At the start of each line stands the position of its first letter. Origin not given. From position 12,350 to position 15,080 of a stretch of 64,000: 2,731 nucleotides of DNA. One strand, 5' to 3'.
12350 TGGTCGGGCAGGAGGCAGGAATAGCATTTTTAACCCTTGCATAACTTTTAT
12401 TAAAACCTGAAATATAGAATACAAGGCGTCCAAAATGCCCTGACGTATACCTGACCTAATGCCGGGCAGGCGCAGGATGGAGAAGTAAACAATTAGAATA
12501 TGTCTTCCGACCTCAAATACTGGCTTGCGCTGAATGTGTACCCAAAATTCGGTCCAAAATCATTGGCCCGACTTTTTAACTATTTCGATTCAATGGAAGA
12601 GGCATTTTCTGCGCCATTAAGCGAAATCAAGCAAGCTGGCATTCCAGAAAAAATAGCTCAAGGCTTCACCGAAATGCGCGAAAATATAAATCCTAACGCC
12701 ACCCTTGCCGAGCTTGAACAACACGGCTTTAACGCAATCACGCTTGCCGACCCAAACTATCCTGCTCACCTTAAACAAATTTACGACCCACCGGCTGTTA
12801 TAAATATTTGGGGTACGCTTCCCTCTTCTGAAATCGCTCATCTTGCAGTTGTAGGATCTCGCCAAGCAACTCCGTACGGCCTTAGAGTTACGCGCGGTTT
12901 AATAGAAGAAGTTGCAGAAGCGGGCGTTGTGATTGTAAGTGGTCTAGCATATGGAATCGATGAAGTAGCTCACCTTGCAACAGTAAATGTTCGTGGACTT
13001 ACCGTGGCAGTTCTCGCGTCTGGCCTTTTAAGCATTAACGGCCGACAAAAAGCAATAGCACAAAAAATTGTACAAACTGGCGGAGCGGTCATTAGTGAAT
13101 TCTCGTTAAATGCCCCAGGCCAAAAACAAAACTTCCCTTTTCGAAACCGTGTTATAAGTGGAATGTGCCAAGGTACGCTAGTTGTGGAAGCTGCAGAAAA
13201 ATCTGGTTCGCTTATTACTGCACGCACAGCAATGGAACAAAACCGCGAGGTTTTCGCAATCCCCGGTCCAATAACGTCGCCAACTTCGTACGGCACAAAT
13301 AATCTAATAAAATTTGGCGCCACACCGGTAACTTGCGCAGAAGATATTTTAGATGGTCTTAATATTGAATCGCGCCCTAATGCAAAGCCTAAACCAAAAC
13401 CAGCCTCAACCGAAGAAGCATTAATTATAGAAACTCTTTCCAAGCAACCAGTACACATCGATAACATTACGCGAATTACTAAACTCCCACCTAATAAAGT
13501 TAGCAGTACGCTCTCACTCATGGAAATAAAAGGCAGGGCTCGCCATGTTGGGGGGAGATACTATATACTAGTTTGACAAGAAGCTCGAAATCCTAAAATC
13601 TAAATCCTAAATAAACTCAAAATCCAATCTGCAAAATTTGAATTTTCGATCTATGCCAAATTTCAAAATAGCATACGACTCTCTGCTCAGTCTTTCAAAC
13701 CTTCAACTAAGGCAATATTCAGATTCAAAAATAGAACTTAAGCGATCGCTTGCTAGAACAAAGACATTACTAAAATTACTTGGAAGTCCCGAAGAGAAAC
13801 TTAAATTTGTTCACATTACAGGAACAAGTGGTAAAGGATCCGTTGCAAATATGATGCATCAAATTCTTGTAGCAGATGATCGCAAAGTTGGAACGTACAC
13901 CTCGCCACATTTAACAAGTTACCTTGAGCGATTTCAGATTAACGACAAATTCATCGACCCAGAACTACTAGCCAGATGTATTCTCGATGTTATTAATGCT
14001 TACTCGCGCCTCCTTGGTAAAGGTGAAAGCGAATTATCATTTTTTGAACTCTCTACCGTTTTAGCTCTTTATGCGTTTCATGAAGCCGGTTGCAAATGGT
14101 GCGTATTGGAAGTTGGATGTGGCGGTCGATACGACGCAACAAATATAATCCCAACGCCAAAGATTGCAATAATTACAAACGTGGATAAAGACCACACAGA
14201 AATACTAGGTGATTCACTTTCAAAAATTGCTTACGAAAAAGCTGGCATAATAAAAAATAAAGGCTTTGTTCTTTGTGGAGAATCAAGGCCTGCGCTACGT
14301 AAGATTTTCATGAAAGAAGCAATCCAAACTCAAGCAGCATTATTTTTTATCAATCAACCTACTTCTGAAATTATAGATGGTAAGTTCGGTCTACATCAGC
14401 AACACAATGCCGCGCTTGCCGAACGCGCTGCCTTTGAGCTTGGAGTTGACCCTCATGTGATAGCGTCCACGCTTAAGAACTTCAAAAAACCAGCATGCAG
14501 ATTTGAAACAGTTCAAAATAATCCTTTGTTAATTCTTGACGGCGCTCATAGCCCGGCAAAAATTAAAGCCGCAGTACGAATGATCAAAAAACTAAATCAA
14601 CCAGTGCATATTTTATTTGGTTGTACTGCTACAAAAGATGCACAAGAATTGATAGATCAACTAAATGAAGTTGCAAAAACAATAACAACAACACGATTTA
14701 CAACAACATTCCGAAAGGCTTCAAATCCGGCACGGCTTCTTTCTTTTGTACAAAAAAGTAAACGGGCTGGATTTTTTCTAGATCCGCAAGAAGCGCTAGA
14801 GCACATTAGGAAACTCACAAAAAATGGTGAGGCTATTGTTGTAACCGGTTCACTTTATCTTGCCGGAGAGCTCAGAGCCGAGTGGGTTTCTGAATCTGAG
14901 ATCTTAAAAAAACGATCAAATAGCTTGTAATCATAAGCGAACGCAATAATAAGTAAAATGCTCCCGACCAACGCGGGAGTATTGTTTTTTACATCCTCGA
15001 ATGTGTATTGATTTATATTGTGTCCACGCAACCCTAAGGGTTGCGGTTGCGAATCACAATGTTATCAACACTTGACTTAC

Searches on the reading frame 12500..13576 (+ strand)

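Call 58: search_protein_families(library=pfam, proteins=[window:12500-13576:+], max_evalue=0.001)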
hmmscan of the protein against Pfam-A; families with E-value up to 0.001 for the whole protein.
window:12500-13576:+ (358 aa): 2 families
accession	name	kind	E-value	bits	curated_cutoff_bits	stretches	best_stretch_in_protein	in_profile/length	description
PF02481.21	DNA_processg_A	-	4.5e-69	232.3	29.6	1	72-278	2-211/212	DNA recombination-mediator protein A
PF17782.7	DprA_WH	-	1.7e-12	47.6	22.9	1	294-352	2-60/61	DprA winged helix domain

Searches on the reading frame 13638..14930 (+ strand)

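Call 58: search_protein_families(library=pfam, proteins=[window:13638-14930:+], max_evalue=0.001)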
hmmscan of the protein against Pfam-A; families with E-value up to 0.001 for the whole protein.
window:13638-14930:+ (430 aa): 2 families
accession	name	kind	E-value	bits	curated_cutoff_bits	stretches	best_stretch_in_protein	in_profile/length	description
PF02875.26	Mur_ligase_C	-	5.2e-14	53.6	28.4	1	288-405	2-126/127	Mur ligase, glutamate ligase domain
PF08245.18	Mur_ligase_M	-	7.4e-12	46.1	24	1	60-209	1-114/200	Mur ligase middle domain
